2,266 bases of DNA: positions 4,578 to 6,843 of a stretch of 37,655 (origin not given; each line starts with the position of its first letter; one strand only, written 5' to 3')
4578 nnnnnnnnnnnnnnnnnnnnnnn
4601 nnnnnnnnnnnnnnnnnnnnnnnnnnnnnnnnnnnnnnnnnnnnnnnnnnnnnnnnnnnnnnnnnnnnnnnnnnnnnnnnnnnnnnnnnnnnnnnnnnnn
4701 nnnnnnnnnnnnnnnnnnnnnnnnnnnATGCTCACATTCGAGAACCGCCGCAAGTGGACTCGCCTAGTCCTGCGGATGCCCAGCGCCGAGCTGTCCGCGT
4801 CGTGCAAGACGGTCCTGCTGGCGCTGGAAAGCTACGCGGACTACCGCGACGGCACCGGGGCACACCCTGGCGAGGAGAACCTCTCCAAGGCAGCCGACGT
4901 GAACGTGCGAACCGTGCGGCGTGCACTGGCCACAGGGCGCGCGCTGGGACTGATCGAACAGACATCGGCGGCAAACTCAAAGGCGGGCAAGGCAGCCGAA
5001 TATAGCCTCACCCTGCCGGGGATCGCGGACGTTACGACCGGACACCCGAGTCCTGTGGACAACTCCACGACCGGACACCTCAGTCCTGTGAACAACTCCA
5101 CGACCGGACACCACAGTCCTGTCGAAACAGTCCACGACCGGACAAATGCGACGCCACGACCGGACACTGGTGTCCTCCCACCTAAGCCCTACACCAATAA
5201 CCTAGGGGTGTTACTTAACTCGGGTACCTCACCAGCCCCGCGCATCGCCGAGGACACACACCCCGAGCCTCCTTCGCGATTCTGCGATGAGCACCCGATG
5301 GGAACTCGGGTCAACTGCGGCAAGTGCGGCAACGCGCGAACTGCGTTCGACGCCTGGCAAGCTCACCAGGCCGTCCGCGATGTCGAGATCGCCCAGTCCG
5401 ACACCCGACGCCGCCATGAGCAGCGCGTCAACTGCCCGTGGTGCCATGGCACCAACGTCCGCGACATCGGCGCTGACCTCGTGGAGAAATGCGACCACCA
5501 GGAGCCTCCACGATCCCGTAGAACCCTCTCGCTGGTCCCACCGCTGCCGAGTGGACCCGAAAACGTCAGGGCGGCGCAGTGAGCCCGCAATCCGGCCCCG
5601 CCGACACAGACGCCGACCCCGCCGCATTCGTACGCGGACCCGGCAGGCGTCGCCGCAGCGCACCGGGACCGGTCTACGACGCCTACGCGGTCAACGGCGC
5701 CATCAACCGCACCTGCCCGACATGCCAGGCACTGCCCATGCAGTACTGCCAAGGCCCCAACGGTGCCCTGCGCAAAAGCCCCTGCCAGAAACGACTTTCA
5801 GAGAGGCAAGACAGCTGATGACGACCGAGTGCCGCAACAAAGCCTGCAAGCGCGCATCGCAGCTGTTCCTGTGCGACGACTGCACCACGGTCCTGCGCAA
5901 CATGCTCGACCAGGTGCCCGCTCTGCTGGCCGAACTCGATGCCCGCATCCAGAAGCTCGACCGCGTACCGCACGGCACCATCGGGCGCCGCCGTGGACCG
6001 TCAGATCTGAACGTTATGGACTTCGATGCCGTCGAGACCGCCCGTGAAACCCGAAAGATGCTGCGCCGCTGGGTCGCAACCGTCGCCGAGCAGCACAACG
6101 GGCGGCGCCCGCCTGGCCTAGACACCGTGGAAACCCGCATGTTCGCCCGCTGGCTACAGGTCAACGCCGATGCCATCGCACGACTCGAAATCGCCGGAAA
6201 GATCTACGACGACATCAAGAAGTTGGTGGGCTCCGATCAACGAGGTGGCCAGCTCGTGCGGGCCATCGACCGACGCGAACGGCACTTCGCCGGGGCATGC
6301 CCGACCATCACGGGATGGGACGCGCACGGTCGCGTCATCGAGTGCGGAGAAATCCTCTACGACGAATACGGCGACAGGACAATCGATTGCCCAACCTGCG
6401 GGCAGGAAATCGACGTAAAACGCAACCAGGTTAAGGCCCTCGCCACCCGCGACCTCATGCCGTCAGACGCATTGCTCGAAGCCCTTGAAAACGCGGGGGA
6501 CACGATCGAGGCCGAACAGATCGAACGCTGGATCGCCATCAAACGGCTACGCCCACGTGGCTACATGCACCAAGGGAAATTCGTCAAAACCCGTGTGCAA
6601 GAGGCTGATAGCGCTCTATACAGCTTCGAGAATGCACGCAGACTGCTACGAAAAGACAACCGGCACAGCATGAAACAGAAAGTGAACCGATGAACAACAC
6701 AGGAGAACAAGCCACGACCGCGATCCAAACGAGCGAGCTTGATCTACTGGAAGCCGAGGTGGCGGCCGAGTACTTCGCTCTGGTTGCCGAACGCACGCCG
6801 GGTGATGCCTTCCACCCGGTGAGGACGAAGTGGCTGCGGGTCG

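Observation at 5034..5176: Iteron-like 33-bp tandem repeats and a terminal perfect palindrome inside the initiator-like gene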

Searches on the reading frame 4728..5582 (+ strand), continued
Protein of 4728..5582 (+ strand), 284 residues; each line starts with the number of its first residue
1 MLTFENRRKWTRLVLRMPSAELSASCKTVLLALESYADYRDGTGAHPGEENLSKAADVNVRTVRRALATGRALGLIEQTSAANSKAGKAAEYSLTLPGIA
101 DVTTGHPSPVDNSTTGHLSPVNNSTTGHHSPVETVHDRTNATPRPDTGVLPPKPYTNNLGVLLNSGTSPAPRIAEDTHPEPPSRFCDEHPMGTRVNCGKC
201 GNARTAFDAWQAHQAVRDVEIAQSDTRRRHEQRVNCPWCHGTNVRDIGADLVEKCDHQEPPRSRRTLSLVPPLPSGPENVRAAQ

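Call 50: find_encoding_contigs(protein=P0029, flank=2500, max_places=1)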
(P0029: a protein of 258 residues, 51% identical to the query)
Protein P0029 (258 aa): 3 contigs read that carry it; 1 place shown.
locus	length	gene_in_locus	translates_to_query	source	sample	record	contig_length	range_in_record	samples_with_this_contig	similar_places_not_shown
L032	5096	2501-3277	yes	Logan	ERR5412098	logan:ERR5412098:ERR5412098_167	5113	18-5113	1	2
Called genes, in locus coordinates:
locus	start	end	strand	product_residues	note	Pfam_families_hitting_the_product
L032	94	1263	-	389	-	PF00589:Phage_integrase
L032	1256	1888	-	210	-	-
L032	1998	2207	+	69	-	-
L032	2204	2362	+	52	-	-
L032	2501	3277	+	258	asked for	PF13730:HTH_36 (weak)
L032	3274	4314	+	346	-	PF10935:DUF2637 (weak)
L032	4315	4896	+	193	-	-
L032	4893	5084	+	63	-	-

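Call 51: find_encoding_contigs(protein=P0036, flank=2500, max_places=1)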
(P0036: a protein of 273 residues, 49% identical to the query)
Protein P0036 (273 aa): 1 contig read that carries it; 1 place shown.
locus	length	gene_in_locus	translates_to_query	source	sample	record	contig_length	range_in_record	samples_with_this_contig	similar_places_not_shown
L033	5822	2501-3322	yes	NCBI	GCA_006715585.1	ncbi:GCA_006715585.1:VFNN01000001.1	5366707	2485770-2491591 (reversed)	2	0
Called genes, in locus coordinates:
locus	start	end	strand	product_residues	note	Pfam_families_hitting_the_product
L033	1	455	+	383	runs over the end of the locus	PF20188:DUF6551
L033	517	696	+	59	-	PF24746:DUF7694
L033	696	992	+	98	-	-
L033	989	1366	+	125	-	-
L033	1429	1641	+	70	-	-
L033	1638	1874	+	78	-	-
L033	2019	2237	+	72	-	-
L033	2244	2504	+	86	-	-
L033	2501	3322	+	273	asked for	-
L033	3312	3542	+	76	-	-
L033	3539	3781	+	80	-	-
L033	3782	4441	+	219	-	PF24030:DUF7341, PF24029:DUF7340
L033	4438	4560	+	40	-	-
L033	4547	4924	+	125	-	-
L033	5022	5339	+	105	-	-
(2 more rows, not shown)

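Call 52: find_encoding_contigs(protein=P0044, flank=2500, max_places=1)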
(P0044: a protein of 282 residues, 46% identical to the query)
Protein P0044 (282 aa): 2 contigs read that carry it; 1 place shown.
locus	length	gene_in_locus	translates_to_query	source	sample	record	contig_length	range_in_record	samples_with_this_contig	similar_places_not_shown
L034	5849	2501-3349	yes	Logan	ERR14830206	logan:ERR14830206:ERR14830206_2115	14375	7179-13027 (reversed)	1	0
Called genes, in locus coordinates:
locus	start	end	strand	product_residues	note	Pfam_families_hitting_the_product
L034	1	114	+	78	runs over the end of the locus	-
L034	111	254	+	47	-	-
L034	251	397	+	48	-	-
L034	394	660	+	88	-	-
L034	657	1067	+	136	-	PF14216:DUF4326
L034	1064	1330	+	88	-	-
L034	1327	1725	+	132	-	-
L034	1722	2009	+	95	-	-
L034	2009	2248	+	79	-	-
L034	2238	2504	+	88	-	-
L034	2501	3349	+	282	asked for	PF13730:HTH_36 (weak)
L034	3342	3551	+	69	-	-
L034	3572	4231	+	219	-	PF24030:DUF7341, PF24029:DUF7340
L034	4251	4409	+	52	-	-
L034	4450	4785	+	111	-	-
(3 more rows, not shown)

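Call 53: find_encoding_contigs(protein=P0048, flank=2500, max_places=1)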
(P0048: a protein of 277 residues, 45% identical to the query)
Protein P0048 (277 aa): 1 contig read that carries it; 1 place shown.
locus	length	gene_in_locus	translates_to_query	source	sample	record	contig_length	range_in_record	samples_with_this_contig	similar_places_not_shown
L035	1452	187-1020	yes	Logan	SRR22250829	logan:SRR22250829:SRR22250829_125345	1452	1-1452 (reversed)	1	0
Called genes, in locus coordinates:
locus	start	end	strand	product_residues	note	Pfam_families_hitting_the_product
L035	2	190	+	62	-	?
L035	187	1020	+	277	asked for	PF13730:HTH_36 (faint)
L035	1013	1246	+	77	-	-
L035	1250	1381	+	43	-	-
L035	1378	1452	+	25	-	?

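Call 54: find_encoding_contigs(protein=P0013, flank=2500, max_places=1)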
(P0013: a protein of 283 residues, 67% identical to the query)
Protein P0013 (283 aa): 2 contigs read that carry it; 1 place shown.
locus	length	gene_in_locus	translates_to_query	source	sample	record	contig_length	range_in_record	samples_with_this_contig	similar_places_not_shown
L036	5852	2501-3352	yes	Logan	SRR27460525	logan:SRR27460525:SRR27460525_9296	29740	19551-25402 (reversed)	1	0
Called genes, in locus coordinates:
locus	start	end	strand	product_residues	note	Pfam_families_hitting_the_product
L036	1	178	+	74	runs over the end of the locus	-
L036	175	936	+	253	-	-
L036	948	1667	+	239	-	PF10935:DUF2637 (weak)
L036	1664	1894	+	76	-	-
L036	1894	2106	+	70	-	-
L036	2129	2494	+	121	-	-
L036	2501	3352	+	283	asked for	PF13730:HTH_36 (faint)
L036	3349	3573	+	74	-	-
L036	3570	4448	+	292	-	-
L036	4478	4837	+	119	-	-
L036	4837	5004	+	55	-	-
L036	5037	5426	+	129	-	-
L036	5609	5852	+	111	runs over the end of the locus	PF01844:HNH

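Call 63: search_protein_families(library=ncbifam, proteins=[window:4728-5582:+], max_evalue=0.1)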
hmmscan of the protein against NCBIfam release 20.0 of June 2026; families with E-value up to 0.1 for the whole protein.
window:4728-5582:+ (284 aa): 0 families

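Call 65: search_dna_similar(query=window:4728-5579:+, collection=phages, mode=protein, max_rows=40, rows=spread, max_evalue=0.001)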
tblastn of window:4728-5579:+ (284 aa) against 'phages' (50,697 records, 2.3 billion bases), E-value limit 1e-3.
Records with a match: 33; places in all: 33; records where one place covers at least 80% of the query: 17.
Best place of each record, by identity: 90-95% 11; 80-90% 1; 60-80% 5; <60% 16.
By first word of the organism name: Mycobacterium 24; Mycolicibacterium 9.
By host as written in the record: Mycolicibacterium aichiense 8; Mycobacterium smegmatis mc2 155 4; - 2; Mycobacteruim smegmatis mc2 155 2; Mycobacterium abscessus GD43A 1; Mycobacterium abscessus GD16 1; GD89 1; Mycobacterium abscessus GD89 1; and 13 more.
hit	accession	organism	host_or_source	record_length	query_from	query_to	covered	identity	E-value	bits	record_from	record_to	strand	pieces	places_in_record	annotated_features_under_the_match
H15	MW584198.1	Mycobacterium phage prophiGD43A-2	Mycobacterium abscessus GD43A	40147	1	284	100%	93.7%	3e-176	544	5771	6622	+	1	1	14: helix-turn-helix DNA binding domain protein | 15: hypothetical protein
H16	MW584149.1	Mycobacterium phage prophiGD16-1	Mycobacterium abscessus GD16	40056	1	281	99%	93.2%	8e-174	537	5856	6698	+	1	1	16: helix-turn-helix DNA binding domain protein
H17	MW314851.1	Mycobacterium phage phiGD89-1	GD89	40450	1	281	99%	92.9%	2e-171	531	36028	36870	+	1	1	54: helix-turn-helix DNA binding domain protein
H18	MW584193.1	Mycobacterium phage prophi89-1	Mycobacterium abscessus GD89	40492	1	281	99%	92.9%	2e-171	531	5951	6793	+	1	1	15: helix-turn-helix DNA binding domain protein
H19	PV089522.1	Mycobacterium phage P3MA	Mycobacterium abscessus 330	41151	1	281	99%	92.5%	2e-172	533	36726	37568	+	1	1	54: helix-turn-helix DNA binding domain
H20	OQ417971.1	Mycobacterium phage prophiT50-1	Mycobacterium abscessus T50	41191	1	281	99%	92.5%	2e-172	533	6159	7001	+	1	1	14: helix-turn-helix DNA binding domain protein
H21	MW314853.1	Mycobacterium phage phiGD34-2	Mycobacterium abscessus GD41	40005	1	281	99%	92.5%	5e-172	532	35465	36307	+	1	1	53: helix-turn-helix DNA binding domain protein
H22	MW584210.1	Mycobacterium phage prophiGD34-2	Mycobacterium abscessus GD34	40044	1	281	99%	92.5%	5e-172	532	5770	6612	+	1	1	15: helix-turn-helix DNA binding domain protein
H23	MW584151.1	Mycobacterium phage prophiGD11-2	Mycobacterium abscessus GD11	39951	1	281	99%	92.5%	9e-172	531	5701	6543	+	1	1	16: helix-turn-helix DNA binding domain protein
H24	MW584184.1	Mycobacterium phage prophiGD08-2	Mycobacterium abscessus GD08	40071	1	281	99%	90.0%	4e-165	512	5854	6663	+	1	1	16: helix-turn-helix DNA binding domain protein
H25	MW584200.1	Mycobacterium phage prophiGD42-2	Mycobacterium abscessus GD42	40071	1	281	99%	90.0%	4e-165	512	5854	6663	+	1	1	16: helix-turn-helix DNA binding domain protein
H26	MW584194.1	Mycobacterium phage prophi62-1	Mycobacterium abscessus GD62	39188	1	284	100%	83.5%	1e-151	474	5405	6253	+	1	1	14: helix-turn-helix DNA binding domain protein | 13: hypothetical protein | 15: hypothetical protein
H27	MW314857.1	Mycobacterium phage phiGD21-1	Mycobacterium abscessus GD40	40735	5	281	98%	62.2%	3e-103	335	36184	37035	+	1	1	54: helix-turn-helix DNA binding domain protein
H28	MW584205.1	Mycobacterium phage prophiGD21-1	Mycobacterium abscessus GD21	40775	5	281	98%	62.2%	3e-103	335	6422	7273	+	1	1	16: helix-turn-helix DNA binding domain protein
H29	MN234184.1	Mycobacterium phage IdentityCrisis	Mycobacterium smegmatis mc2 155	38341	8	284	98%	50.4%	9e-73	248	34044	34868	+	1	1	55: helix-turn-helix DNA-binding domain protein | 56: hypothetical protein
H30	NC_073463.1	Mycobacterium phage IdentityCrisis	Mycobacterium smegmatis mc2 155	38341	8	284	98%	50.4%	9e-73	248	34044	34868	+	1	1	55: helix-turn-helix DNA-binding domain protein | 56: hypothetical protein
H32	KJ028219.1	Mycobacterium phage 32HC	-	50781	131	264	47%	34.7%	2e-9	64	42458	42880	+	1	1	hypothetical protein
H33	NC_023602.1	Mycobacterium phage 32HC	-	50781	131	264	47%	34.7%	2e-9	64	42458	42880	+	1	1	replication initiation protein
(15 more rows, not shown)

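Call 66: get_annotated_region(hit=H30, flank=2500)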
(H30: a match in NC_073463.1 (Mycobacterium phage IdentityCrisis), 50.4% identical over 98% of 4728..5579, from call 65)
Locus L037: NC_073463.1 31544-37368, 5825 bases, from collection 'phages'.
description: Mycobacterium phage IdentityCrisis, complete genome.
organism: Mycobacterium phage IdentityCrisis (NCBI taxid 2599866)
taxonomy: Viruses; Duplodnaviria; Heunggongvirae; Uroviricota; Caudoviricetes
host: Mycobacterium smegmatis mc2 155; source: soil; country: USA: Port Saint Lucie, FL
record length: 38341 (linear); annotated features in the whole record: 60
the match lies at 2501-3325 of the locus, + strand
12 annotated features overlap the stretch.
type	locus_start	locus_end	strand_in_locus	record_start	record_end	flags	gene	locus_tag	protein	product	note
CDS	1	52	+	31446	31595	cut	49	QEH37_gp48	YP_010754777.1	hypothetical protein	-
CDS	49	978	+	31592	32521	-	50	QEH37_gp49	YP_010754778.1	hypothetical protein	-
CDS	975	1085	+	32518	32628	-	51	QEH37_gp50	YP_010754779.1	hypothetical protein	-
CDS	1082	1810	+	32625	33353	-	52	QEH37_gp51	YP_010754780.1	hypothetical protein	-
CDS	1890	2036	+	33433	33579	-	53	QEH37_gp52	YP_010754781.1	hypothetical protein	-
CDS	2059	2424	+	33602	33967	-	54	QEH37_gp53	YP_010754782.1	HNH endonuclease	-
CDS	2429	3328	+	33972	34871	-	55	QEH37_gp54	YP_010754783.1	helix-turn-helix DNA-binding domain protein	-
CDS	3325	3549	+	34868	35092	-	56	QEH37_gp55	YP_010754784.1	hypothetical protein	-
CDS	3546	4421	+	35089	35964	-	57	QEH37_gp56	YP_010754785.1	helix-turn-helix DNA-binding domain protein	-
CDS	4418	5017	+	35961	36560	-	58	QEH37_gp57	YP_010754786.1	DnaQ-like DNA polymerase III subunit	-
CDS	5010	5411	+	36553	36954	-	59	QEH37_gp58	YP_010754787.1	hypothetical protein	-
CDS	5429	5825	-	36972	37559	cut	60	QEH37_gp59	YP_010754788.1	hypothetical protein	-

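Call 67: get_annotated_region(hit=H33, flank=2500)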
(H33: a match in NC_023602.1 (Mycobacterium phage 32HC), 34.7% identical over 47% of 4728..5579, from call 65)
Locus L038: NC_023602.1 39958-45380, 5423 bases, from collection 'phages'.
description: Mycobacterium phage 32HC, complete genome.
organism: Mycobacterium phage 32HC (NCBI taxid 1445729)
taxonomy: Viruses; Duplodnaviria; Heunggongvirae; Uroviricota; Caudoviricetes; Trigintaduovirus; Trigintaduovirus 32HC
host: -; source: -; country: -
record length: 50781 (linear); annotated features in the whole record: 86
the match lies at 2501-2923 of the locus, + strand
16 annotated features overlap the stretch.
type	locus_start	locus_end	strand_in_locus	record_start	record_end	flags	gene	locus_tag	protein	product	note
CDS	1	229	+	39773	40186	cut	-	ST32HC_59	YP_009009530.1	hypothetical protein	gp59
CDS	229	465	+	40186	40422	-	-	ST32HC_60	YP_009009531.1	hypothetical protein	gp60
CDS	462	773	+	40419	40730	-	-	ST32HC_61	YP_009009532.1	hypothetical protein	gp61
CDS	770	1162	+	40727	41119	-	-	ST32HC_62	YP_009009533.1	hypothetical protein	gp62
CDS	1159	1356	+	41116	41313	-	-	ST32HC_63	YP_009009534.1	hypothetical protein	gp63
CDS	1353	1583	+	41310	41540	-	-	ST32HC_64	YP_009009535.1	hypothetical protein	gp64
CDS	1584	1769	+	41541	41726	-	-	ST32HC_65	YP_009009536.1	hypothetical protein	gp65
CDS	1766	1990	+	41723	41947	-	-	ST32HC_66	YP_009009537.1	hypothetical protein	gp66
CDS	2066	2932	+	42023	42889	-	-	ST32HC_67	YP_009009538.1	replication initiation protein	gp67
CDS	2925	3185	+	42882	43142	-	-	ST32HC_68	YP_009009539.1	hypothetical protein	gp68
CDS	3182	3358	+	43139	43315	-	-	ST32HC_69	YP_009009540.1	hypothetical protein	gp69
CDS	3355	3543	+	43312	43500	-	-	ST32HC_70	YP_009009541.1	hypothetical protein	gp70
CDS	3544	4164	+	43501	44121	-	-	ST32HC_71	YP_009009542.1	RuvC-like Holliday junction resolvase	gp71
CDS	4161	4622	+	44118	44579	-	-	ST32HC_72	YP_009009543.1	ASCH domain-containing protein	gp72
CDS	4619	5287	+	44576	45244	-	-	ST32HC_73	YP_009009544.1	site-specific DNA-methyltransferase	gp73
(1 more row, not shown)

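Call 93: fold_search(model_id=the predicted structure, library=viral)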
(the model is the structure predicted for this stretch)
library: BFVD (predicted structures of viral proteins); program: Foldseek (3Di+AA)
matches with E <= 10: 449; with E <= 0.001: 38
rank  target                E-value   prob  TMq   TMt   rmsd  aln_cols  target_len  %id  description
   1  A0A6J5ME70            2.9e-05  1.00  0.28  0.27  26.3       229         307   17  Helix-turn-helix domain containing protein [uncultured Caudovirales phage]
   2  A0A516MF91            4.9e-05  1.00  0.28  0.30  17.9       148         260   20  (no name in the UniProt tables at hand)
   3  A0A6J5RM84            4.9e-05  1.00  0.27  0.45  18.6       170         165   21  Helix-turn-helix domain containing protein [uncultured Caudovirales phage]
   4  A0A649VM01            6.2e-05  1.00  0.28  0.35  22.6       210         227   18  Uncharacterized protein [Microbacterium phage Megan]
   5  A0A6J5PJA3            7.8e-05  1.00  0.26  0.26  17.6       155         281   22  Helix-turn-helix domain containing protein [uncultured Caudovirales phage]
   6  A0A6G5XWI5            9.3e-05  1.00  0.25  0.26  19.6       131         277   19  (no name in the UniProt tables at hand)
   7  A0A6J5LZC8            9.9e-05  1.00  0.25  0.24  33.9       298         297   16  Helix-turn-helix domain containing protein [uncultured Caudovirales phage]
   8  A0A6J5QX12            1.2e-04  1.00  0.27  0.57  21.4       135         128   22  Helix-turn-helix domain containing protein [uncultured Caudovirales phage]
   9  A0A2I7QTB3            1.3e-04  1.00  0.27  0.34  26.4       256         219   17  (no name in the UniProt tables at hand)
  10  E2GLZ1                1.4e-04  1.00  0.26  0.30  19.3       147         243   18  AB1gp53 [Acinetobacter phage AB1]
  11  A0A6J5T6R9            1.4e-04  1.00  0.27  0.34  29.4       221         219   18  Helix-turn-helix domain containing protein [uncultured Caudovirales phage]
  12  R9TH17                1.6e-04  1.00  0.27  0.47  17.0       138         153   19  (no name in the UniProt tables at hand)
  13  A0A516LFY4            1.8e-04  1.00  0.30  0.28  17.4       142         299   22  (no name in the UniProt tables at hand)
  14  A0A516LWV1            1.8e-04  1.00  0.28  0.37  28.3       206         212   17  (no name in the UniProt tables at hand)
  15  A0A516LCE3            1.8e-04  1.00  0.26  0.22  25.3       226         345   20  (no name in the UniProt tables at hand)
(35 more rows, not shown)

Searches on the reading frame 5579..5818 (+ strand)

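Call 14: search_protein_families(library=pfam, proteins=[window:5579-5818:+], max_evalue=0.1)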
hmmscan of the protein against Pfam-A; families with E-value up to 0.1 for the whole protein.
window:5579-5818:+ (79 aa): 1 family
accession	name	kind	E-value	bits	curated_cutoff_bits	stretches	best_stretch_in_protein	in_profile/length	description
PF24623.2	Phage_zn_bind_8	-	0.015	15.4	24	1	23-73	11-42/57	Putative DNA-binding phage zinc finger domain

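Call 15: search_protein_families(library=phrogs, proteins=[window:5579-5818:+], max_evalue=0.01)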
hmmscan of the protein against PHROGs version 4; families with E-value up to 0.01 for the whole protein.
window:5579-5818:+ (79 aa): 3 families
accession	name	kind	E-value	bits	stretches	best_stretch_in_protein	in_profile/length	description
phrog_24013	-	unknown function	2.4e-34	118.6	1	1-79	1-78/78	-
phrog_16899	-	unknown function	0.0021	18.9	1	37-64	25-52/74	-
phrog_6055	-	unknown function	0.0038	18.4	1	20-74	111-171/180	-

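Call 63: search_protein_families(library=ncbifam, proteins=[window:5579-5818:+], max_evalue=0.1)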
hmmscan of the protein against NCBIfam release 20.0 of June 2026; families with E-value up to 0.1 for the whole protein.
window:5579-5818:+ (79 aa): 0 families

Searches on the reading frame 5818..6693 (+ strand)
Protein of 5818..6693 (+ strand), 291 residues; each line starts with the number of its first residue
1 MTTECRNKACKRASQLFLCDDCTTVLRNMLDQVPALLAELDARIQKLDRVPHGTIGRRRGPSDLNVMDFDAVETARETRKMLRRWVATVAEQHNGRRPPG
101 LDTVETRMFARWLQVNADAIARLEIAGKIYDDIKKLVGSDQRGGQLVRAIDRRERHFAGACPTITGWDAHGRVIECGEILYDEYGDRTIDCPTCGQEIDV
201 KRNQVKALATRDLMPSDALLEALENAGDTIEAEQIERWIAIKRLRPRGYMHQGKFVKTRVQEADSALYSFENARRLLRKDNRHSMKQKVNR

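Call 14: search_protein_families(library=pfam, proteins=[window:5818-6693:+], max_evalue=0.1)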
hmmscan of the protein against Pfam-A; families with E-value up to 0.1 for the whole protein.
window:5818-6693:+ (291 aa): 3 families
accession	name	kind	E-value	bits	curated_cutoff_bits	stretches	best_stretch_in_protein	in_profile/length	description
PF09082.15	DUF1922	-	0.013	16.1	30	1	175-205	8-37/56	Domain of unknown function (DUF1922)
PF24441.1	DUF7560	-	0.094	12.9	27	0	188-201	5-18/44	Family of unknown function (DUF7560)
PF24460.1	DUF7575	-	0.097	12.5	28.5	1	188-199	3-14/28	Domain of unknown function (DUF7575)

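Call 15: search_protein_families(library=phrogs, proteins=[window:5818-6693:+], max_evalue=0.01)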
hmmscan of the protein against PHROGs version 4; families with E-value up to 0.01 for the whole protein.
window:5818-6693:+ (291 aa): 3 families
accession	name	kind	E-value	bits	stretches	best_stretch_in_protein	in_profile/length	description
phrog_908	-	unknown function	2.3e-62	212.1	1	2-289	49-319/361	-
phrog_1467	-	unknown function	1.2e-09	39.1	1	18-209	25-212/226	-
phrog_12885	-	unknown function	4.7e-05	24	1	70-136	52-115/203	-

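Call 63: search_protein_families(library=ncbifam, proteins=[window:5818-6693:+], max_evalue=0.1)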
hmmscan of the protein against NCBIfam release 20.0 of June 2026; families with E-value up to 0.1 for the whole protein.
window:5818-6693:+ (291 aa): 1 family
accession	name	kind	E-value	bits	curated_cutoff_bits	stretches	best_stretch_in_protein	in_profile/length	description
NF041909.1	HVO_2753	equivalog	0.019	14.8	80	0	6-23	38-55/59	HVO_2753 family zinc finger protein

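Call 64: search_solved_structures(query=window:5818-6693:+, max_evalue=1)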
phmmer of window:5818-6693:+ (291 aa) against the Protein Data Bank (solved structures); distinct sequences matched with E-value up to 1: 2.
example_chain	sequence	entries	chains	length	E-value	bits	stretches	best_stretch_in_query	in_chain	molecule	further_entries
5k2m_E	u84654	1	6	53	0.78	12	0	187-202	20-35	Probable lysine biosynthesis protein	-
4rul_A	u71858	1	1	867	0.94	11.8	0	152-204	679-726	DNA topoisomerase 1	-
